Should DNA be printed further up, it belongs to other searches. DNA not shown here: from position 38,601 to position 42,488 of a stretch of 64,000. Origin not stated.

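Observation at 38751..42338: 1196-aa pilin-like protein with a class-III prepilin signal and three tandem ~280-aa divergent repeats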

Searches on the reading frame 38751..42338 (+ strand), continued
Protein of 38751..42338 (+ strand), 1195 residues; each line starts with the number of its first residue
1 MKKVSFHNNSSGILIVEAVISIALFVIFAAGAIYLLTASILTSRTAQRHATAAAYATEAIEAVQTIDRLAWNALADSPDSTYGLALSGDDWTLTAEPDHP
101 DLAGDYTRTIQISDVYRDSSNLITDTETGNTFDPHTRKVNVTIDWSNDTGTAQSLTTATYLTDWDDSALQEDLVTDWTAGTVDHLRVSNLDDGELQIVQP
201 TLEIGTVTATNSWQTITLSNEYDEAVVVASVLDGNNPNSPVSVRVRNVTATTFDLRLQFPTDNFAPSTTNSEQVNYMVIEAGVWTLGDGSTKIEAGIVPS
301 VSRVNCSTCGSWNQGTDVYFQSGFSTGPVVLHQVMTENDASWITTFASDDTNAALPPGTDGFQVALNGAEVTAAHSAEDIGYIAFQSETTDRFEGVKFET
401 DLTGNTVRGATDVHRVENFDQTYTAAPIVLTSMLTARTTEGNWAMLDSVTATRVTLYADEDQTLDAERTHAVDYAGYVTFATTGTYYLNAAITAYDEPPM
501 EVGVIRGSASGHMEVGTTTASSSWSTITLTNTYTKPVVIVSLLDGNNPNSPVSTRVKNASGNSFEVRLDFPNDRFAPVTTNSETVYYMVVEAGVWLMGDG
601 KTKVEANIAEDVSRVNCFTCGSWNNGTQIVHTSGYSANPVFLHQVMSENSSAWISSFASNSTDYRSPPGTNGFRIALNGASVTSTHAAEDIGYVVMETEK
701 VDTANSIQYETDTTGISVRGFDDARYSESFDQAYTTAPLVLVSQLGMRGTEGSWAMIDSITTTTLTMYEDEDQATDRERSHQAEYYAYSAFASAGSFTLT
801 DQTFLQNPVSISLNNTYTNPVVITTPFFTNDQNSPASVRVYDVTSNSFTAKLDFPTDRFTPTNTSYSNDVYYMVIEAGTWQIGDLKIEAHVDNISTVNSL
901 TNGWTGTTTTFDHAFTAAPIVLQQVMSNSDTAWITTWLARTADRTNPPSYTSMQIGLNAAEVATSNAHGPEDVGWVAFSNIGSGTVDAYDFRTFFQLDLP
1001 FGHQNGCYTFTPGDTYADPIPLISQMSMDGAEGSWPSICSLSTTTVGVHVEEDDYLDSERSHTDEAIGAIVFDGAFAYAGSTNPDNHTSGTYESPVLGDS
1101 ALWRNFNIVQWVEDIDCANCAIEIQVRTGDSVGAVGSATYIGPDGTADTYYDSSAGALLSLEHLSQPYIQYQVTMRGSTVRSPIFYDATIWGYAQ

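Call 54: fold_search(model_id=the predicted structure, library=pdb)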
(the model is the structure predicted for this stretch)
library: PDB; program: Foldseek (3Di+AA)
matches with E <= 10: 289; with E <= 0.001: 2
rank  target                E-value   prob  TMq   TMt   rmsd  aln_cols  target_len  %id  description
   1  7z4b_DW               4.0e-05  0.35  0.07  0.09  42.3      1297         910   10  Bacteriophage SU10 virion (C1) (released 2022-12-28)
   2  7z4f_G                5.5e-04  0.25  0.09  0.11  69.0      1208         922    9  Tail of phage SU10 genome release intermediate (released 2022-08-17)
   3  7z47_G                3.6e-03  0.12  0.07  0.10  43.1      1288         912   10  Tail of bacteriophage SU10 (released 2022-08-10)
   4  9eui_Q                1.3e-02  0.08  0.07  0.09  43.7      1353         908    8  Cryo-EM structure of Staphylococcus aureus bacteriophage phi812 baseplate in the post-contraction state - complete (released 2025-04-09)
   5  9j6k_A                2.3e-02  0.04  0.05  0.06  35.6       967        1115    8  HBx complexed with DDB1 (released 2025-06-04)
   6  8y0e_B                8.4e-02  0.16  0.04  0.04  27.5       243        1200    9  ASFV RNAP M1249L C-tail occupied complex4 (MCOC4) (released 2025-01-29)
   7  8yqu_B                1.0e-01  0.13  0.04  0.04  27.4       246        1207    9  African swine fever virus RNA Polymerase-M1249L complex1 (released 2024-11-06)
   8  5xxz_A                1.4e-01  0.02  0.05  0.05  36.5      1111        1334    8  Crystal structure of a serine protease from Streptococcus species (released 2018-08-08)
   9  8eap_D                1.6e-01  0.06  0.06  0.15  32.0       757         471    8  Cryo-EM structure of the in-situ gp10-gp26 from bacteriophage P22 (released 2023-09-06)
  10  4tw1_B                1.7e-01  0.02  0.04  0.08  33.2       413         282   10  Crystal structure of the octameric pore complex of the Staphylococcus aureus Bi-component Toxin LukGH (released 2014-11-12)
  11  6cl6_A                2.5e-01  0.30  0.05  0.17  42.3       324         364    9  Structure of P. aeruginosa R2 pyocin fiber PA0620 comprising C-terminal residues 323-691 (released 2018-06-27)
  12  8xx5_B                2.5e-01  0.09  0.04  0.04  27.7       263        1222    9  ASFV RNAP M1249L C-tail occupied complex1 (MCOC1) (released 2025-01-22)
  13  4qs4                  2.6e-01  0.18  0.05  0.11  20.3       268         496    9  Crystal Structure of CofB from Enterotoxigenic Escherichia coli (released 2015-06-03)
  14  5ypz_A                2.6e-01  0.15  0.05  0.11  20.1       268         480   10  Crystal structure of minor pilin CofB from CFA/III complexed with N-terminal peptide fragment of CofJ (released 2018-06-27)
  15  8yqv_B                2.6e-01  0.08  0.04  0.04  28.4       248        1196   10  African swine fever virus RNA Polymerase core (released 2024-11-06)
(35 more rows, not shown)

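Call 60: search_protein_families(library=ncbifam, proteins=[P0034, P0036], max_evalue=0.001)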
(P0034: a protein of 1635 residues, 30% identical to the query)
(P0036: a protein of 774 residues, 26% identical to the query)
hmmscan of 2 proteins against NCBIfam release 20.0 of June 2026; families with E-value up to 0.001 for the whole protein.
P0034 (1635 aa): 0 families

P0036 (774 aa): 0 families

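Call 62: find_encoding_contigs(protein=P0034, flank=10000, max_places=1)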
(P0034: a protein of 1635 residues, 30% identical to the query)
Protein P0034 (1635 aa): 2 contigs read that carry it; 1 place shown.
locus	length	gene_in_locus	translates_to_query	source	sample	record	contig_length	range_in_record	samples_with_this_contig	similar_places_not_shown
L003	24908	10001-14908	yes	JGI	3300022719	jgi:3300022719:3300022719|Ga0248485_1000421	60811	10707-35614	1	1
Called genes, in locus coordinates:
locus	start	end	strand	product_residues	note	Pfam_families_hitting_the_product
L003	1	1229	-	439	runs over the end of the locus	PF00501:AMP-binding, PF14535:AMP-binding_C_2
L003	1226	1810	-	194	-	PF00258:Flavodoxin_1, PF12724:Flavodoxin_5 (faint), PF03358:FMN_red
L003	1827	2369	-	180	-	PF00903:Glyoxalase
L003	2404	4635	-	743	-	PF07715:Plug, PF00593:TonB_dep_Rec_b-barrel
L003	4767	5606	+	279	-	PF12146:Hydrolase_4, PF00561:Abhydrolase_1, PF12697:Abhydrolase_6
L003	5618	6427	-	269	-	PF09339:HTH_IclR, PF01614:IclR_C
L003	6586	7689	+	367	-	PF05940:NnrS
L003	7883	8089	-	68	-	PF06305:LapA_dom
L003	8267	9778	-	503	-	PF00478:IMPDH, PF00571:CBS, PF01070:FMN_dh, PF03060:NMO (weak)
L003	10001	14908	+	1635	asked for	PF09458:H_lectin (faint), PF20419:DUF6701, PF28243:DUF6701_2nd, PF28247:DUF6701_3rd, PF28238:DUF6701_4th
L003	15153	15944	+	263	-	PF12697:Abhydrolase_6, PF00561:Abhydrolase_1, PF12146:Hydrolase_4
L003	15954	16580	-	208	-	PF08238:Sel1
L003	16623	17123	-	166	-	PF00578:AhpC-TSA, PF08534:Redoxin, PF13098:Thioredoxin_2, PF00085:Thioredoxin, PF13905:Thioredoxin_8 (weak)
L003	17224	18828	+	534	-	PF02493:MORN, PF01650:Peptidase_C13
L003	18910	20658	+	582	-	PF20975:DGCcoil (weak), PF00990:GGDEF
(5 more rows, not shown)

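Call 63: find_encoding_contigs(protein=P0036, flank=8000, max_places=1)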
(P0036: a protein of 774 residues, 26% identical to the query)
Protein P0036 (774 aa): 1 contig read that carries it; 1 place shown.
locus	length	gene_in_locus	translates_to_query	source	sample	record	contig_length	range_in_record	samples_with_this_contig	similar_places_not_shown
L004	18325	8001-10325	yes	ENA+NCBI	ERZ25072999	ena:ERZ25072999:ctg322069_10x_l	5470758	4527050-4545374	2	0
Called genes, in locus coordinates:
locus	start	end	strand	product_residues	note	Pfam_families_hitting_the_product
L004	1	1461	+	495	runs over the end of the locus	-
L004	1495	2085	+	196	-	-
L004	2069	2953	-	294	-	PF21686:LigD_Prim-Pol, PF01896:DNA_primase_S (faint)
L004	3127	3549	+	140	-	PF00011:HSP20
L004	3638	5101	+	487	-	PF00144:Beta-lactamase, PF11954:DUF3471 (faint)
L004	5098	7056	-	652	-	PF00724:Oxidored_FMN, PF07992:Pyr_redox_2, PF00070:Pyr_redox (faint), PF13450:NAD_binding_8 (weak)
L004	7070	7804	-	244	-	PF02777:Sod_Fe_C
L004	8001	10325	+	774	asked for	PF09458:H_lectin (faint)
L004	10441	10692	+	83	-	PF06103:DUF948 (weak)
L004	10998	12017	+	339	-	PF00044:Gp_dh_N, PF02800:Gp_dh_C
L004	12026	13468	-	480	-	PF00282:Pyridoxal_deC, PF00266:Aminotran_5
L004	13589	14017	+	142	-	PF03965:Penicillinase_R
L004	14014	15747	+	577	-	PF05569:Peptidase_M56, PF03544:TonB_C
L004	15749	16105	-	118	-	-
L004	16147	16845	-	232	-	PF04402:SIMPL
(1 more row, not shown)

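Call 90: find_related_loci(query=A3, collection=genome_contigs, flank=6000)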
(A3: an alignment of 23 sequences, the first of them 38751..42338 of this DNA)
Query A3 (1195 aa) in genome_contigs; peptide patterns used: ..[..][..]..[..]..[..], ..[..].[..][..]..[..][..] (x = any residue, [..] = any of these).
82 stretches matched a pattern; 55 encode a relative of the query (tblastn E <= 1e-3); 53 distinct loci.
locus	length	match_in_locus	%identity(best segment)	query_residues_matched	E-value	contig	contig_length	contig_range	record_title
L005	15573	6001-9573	64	1-1193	0e+0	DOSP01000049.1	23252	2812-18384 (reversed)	MAG TPA_asm: Candidatus Kerfeldbacteria bacterium isolate UBA9570 contig_7026, whole genome shotgun sequence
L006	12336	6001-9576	62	7-1195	0e+0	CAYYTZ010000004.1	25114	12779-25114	MAG TPA_asm: uncultured Gammaproteobacteria bacterium isolate SRP011637_co1_72 genome assembly, contig: NODE_500_length_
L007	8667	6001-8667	74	1-1065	0e+0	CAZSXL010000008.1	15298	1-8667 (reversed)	MAG TPA_asm: uncultured Gammaproteobacteria bacterium isolate SRP302447_co1_140 genome assembly, contig: NODE_10281_leng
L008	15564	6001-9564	54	11-1195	0e+0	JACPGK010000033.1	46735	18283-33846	MAG: Candidatus Kerfeldbacteria bacterium isolate NC_groundwater_385_Ag_B-0.1um_43_29 GD18-4_B1_scaffold_1677540, whole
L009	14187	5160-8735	68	1-1193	0e+0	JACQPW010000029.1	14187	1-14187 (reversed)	MAG: Candidatus Kerfeldbacteria bacterium isolate NC_groundwater_1317_Ag_S-0.2um_47_26 S_p2_S4_coassembly_k141_583139, w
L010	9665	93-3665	58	1-1193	0e+0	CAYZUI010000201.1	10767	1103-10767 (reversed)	MAG TPA_asm: uncultured Gammaproteobacteria bacterium isolate binchicken_co169_102 genome assembly, contig: k99_563311,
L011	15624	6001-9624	52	8-1190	0e+0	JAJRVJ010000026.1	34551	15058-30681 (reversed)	MAG: Patescibacteria group bacterium isolate Dive96_bin10.367 k141_2645764, whole genome shotgun sequence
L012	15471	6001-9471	37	8-1191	0e+0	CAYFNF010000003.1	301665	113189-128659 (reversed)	MAG TPA_asm: uncultured Gammaproteobacteria bacterium isolate ERP019367_co2_140 genome assembly, contig: NODE_30_length_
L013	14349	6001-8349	35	12-1080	5e-128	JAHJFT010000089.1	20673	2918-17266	MAG: Patescibacteria group bacterium isolate Modern_marine_glass_biofilm.mb.42 Modern_marine_glas.mb.42_k141_982504, who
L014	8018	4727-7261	34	12-1190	3e-98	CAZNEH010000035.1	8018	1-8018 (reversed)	MAG TPA_asm: uncultured Gammaproteobacteria bacterium isolate SRP167671_co2_232 genome assembly, contig: NODE_10993_leng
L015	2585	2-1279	37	213-1076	4e-77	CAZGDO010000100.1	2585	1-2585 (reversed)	MAG TPA_asm: uncultured Gammaproteobacteria bacterium isolate binchicken_co387_564 genome assembly, contig: NODE_59084_l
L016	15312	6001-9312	35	9-1190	3e-51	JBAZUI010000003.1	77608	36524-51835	MAG: Patescibacteria group bacterium isolate SO_2017_GW1_224 NODE_1951_length_77608_cov_1.698429_OW334_2017, whole genom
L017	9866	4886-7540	29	185-1079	5e-29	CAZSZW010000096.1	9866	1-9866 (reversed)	MAG TPA_asm: uncultured Gammaproteobacteria bacterium isolate binchicken_co286_3 genome assembly, contig: NODE_7840_leng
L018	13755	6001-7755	25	116-1074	9e-28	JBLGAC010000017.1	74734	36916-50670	MAG: Paracoccaceae bacterium isolate 3300053772_119 Ga0535651_0000199, whole genome shotgun sequence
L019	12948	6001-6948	33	204-1072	2e-27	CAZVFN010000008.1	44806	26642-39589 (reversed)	MAG TPA_asm: uncultured Ectothiorhodospiraceae bacterium isolate SRP185896_co2_368 genome assembly, contig: NODE_256_len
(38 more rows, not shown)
